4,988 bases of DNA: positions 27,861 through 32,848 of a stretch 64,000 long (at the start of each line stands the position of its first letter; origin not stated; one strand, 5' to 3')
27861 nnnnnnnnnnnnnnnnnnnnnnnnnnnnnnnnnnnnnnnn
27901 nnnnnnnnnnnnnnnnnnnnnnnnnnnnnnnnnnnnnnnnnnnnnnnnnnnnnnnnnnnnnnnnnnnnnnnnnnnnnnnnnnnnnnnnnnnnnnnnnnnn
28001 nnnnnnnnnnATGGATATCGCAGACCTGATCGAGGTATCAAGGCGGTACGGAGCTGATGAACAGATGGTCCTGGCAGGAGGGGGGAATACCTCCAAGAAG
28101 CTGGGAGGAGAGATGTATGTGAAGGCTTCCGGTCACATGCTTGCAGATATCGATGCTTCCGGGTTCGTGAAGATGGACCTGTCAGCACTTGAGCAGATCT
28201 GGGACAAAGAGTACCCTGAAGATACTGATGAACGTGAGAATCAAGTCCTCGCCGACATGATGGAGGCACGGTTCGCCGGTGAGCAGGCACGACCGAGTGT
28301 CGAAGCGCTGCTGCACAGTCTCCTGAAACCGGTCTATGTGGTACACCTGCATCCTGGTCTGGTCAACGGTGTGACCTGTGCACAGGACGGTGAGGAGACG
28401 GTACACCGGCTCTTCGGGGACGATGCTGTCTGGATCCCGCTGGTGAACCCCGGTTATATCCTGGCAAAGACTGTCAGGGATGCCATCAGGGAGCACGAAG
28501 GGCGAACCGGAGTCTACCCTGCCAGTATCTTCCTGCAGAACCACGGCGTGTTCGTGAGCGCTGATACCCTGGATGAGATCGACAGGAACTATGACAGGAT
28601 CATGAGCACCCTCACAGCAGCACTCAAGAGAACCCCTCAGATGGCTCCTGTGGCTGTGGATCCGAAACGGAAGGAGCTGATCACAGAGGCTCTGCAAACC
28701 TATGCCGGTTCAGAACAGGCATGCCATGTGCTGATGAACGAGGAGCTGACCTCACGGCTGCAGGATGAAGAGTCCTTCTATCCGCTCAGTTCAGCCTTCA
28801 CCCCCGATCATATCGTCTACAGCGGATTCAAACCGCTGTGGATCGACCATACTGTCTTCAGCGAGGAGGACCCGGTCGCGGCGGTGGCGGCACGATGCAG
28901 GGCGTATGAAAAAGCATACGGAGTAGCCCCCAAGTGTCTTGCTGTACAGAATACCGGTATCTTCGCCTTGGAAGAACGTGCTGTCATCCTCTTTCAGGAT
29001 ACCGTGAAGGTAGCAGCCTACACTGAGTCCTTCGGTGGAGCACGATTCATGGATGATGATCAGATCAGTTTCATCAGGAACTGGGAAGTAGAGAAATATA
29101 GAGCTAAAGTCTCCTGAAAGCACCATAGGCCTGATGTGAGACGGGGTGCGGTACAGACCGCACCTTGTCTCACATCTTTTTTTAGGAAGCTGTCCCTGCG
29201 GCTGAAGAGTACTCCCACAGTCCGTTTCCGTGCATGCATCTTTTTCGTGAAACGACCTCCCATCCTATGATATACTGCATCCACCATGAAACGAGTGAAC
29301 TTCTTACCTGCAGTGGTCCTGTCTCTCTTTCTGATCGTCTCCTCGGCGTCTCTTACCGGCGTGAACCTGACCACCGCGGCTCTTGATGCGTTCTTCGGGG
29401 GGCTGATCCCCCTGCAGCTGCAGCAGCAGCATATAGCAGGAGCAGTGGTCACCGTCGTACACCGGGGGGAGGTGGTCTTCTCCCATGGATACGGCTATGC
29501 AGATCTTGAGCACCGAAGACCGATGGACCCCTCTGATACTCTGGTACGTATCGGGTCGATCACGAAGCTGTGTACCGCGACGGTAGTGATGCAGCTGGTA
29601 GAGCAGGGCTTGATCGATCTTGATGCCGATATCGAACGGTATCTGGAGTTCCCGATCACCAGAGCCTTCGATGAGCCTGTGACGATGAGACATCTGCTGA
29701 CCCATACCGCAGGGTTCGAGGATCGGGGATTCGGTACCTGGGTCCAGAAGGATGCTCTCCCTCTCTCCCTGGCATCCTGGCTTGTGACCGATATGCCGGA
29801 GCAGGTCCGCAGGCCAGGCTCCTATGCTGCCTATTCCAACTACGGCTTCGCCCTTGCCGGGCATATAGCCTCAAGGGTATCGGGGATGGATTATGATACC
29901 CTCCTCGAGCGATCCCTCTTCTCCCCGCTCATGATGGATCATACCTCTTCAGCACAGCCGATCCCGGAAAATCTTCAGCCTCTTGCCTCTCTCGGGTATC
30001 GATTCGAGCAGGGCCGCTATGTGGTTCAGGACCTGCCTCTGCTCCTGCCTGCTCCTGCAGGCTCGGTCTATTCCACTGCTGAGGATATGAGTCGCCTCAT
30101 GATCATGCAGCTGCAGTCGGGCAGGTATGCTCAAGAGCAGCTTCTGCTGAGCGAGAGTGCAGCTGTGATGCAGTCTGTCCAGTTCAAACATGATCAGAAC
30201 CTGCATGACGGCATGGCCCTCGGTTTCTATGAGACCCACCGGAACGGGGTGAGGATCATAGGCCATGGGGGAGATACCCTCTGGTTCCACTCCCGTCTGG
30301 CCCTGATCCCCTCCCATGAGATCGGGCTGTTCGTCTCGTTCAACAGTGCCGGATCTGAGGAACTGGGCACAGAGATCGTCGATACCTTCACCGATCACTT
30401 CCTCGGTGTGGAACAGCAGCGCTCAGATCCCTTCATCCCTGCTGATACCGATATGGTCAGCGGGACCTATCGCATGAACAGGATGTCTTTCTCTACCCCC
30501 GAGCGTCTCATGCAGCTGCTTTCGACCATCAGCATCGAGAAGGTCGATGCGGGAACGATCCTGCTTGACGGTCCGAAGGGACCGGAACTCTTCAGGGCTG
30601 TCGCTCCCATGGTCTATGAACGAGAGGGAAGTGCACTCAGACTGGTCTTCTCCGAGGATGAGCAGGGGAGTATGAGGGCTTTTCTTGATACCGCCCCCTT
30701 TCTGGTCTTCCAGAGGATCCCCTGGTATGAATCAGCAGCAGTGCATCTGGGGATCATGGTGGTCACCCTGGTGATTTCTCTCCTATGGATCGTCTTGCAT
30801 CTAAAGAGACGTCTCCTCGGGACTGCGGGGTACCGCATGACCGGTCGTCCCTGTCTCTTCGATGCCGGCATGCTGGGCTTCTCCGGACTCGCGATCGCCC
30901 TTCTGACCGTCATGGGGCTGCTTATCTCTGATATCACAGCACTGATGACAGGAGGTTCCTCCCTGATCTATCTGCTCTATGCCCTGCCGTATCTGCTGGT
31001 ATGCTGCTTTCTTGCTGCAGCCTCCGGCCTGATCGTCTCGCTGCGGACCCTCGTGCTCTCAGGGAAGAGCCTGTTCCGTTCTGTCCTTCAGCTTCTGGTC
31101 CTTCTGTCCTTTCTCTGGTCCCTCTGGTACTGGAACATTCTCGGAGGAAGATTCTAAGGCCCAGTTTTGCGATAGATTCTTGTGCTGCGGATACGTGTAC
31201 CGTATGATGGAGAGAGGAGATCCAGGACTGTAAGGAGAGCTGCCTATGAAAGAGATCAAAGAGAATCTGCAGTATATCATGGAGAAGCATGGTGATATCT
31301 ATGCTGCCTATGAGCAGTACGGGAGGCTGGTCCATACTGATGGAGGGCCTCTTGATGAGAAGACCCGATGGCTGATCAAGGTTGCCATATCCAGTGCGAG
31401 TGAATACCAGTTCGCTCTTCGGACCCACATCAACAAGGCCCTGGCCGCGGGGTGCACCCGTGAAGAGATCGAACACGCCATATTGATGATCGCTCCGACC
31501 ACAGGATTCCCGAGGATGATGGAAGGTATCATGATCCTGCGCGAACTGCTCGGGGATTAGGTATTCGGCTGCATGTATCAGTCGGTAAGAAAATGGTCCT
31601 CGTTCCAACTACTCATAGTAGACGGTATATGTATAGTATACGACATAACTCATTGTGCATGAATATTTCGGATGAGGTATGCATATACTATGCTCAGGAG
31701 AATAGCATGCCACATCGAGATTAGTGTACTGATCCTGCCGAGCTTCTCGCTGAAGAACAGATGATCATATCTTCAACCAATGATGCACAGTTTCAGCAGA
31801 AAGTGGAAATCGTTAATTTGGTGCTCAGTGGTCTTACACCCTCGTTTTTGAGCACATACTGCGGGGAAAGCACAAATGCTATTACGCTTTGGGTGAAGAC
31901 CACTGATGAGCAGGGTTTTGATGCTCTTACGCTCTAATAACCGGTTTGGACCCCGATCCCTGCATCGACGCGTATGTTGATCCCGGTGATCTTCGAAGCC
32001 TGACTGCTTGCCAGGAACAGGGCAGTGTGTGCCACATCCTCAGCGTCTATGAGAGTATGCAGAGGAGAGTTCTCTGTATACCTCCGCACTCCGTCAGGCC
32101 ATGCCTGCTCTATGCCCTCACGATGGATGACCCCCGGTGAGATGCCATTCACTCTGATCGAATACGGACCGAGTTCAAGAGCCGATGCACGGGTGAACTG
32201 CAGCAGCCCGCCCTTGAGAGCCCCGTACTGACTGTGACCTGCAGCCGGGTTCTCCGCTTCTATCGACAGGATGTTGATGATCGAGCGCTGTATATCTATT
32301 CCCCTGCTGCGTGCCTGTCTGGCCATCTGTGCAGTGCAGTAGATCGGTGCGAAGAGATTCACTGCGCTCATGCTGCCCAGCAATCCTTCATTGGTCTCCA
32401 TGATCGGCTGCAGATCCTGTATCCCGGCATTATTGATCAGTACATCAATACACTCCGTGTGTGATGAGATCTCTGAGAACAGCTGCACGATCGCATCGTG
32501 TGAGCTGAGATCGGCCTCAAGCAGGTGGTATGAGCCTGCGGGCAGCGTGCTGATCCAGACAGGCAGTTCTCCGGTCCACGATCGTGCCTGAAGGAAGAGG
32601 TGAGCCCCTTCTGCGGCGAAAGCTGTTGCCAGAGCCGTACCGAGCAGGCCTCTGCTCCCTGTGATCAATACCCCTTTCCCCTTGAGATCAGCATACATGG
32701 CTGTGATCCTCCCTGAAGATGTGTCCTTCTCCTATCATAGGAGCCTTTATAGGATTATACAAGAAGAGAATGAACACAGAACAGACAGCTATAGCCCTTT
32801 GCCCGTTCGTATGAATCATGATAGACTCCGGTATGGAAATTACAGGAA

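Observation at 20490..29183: Rhamnose cluster with split RhaE aldolase / SDR and an embedded PHP phosphoesterase, downstream of a 2-oxoacid dehydrogenase complex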

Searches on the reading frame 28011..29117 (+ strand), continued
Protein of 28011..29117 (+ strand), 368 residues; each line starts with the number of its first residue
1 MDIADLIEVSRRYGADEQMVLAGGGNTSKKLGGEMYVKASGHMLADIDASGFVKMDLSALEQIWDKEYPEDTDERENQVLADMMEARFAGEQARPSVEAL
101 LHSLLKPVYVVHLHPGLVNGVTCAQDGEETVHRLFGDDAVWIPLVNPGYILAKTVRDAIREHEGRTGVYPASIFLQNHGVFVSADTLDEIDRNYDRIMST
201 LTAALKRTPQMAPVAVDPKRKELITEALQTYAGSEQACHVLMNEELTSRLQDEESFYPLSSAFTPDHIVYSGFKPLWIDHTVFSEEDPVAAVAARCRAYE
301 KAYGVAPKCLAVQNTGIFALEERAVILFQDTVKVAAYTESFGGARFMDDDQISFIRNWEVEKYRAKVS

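Call 89: find_homologous_proteins(query=window:28011-29117:+, max_evalue=1e-10)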
Query window:28011-29117:+ (368 aa): 2103 proteins with E <= 1e-10 among 8000 candidates; the best 120 are listed.
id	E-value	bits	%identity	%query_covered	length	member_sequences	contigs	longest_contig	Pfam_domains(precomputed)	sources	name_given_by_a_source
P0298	9.8e-233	790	94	100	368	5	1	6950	PF00596.28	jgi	jgi:rhamnose utilization protein RhaD (predicted bifunctional aldolase and dehydrogenase)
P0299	1.1e-152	527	65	99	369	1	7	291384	PF00596.28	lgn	-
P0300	1.3e-149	516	63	99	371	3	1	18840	PF00596.28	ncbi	-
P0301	4.3e-145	501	64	100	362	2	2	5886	PF00596.28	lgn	-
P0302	2.6e-141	489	60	100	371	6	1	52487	PF00596.28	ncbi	-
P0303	9.1e-140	484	62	99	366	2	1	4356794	PF00596.28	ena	-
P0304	5.0e-136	472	59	100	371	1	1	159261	PF00596.28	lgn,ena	-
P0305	5.8e-135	468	60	100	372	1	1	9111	PF00596.28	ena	-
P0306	1.8e-134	467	58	100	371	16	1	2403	PF00596.28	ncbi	-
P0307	6.7e-134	465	58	100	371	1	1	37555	PF00596.28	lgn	-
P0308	7.6e-133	461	61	99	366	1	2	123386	PF00596.28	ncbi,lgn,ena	-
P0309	1.2e-132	461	59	100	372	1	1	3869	PF00596.28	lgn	-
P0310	1.4e-132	460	59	99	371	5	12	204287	PF00596.28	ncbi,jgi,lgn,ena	jgi:rhamnose utilization protein RhaD (predicted bifunctional aldolase and dehydrogenase)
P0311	3.4e-132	459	59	99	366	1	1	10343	PF00596.28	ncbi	-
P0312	6.3e-132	458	57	100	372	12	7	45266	PF00596.28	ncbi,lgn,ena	-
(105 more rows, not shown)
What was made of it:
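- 28011..29117 (+): Stand-alone RhaE-type class II aldolase (368 aa). Its start overlaps the rhaA stop. All 120 closest homologues are stand-alone proteins of 354-405 aa (call 89).
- Examples are P. coccoides and Sphaerochaeta sp. PS (call 89).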

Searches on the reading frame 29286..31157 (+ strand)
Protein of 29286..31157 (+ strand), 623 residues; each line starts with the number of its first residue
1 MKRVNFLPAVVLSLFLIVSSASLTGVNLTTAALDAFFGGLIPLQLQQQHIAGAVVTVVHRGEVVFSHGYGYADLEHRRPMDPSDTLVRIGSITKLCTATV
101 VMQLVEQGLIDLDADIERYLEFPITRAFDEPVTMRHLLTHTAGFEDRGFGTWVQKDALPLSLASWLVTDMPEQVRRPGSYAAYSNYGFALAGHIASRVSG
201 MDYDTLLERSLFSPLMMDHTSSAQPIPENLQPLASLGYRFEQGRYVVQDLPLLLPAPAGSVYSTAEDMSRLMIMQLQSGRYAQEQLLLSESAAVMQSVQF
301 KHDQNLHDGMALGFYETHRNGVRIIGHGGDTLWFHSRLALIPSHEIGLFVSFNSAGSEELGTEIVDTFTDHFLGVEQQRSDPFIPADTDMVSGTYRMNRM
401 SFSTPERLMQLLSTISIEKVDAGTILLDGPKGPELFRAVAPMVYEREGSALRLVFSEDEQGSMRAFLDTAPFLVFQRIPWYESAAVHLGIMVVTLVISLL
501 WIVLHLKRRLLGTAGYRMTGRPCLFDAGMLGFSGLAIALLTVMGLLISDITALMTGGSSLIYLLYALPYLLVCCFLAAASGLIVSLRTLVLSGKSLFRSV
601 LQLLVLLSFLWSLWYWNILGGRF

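Call 4: search_protein_families(library=pfam, proteins=[window:29286-31157:+])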
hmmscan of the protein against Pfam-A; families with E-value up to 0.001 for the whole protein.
window:29286-31157:+ (623 aa): 1 family
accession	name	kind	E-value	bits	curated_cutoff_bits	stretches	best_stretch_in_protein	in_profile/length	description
PF00144.29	Beta-lactamase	-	9e-67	226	27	1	45-359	9-315/329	Beta-lactamase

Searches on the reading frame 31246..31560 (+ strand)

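Call 4: search_protein_families(library=pfam, proteins=[window:31246-31560:+])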
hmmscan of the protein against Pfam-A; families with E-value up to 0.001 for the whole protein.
window:31246-31560:+ (104 aa): 1 family
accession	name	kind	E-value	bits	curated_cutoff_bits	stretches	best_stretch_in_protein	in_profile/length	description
PF02627.25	CMD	-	4.4e-16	59.1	23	1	17-98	2-82/84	Carboxymuconolactone decarboxylase family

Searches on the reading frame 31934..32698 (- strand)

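Call 4: search_protein_families(library=pfam, proteins=[window:31934-32698:-])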
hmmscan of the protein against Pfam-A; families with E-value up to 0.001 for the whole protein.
window:31934-32698:- (254 aa): 5 families
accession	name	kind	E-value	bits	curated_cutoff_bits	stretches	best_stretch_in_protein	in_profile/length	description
PF13561.12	adh_short_C2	-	1.9e-43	149.2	27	1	19-248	8-235/236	Enoyl-(Acyl carrier protein) reductase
PF00106.31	adh_short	-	1.5e-34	119.6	26.6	1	9-192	2-183/195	short chain dehydrogenase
PF23441.1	SDR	-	3e-07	30.5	27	1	69-248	79-255/258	SDR-like rossmann domain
PF08659.16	KR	-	2.4e-05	24.8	22.6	1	10-104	3-102/180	KR domain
PF01370.27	Epimerase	-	0.00012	22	20.9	1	10-78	1-64/240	NAD dependent epimerase/dehydratase family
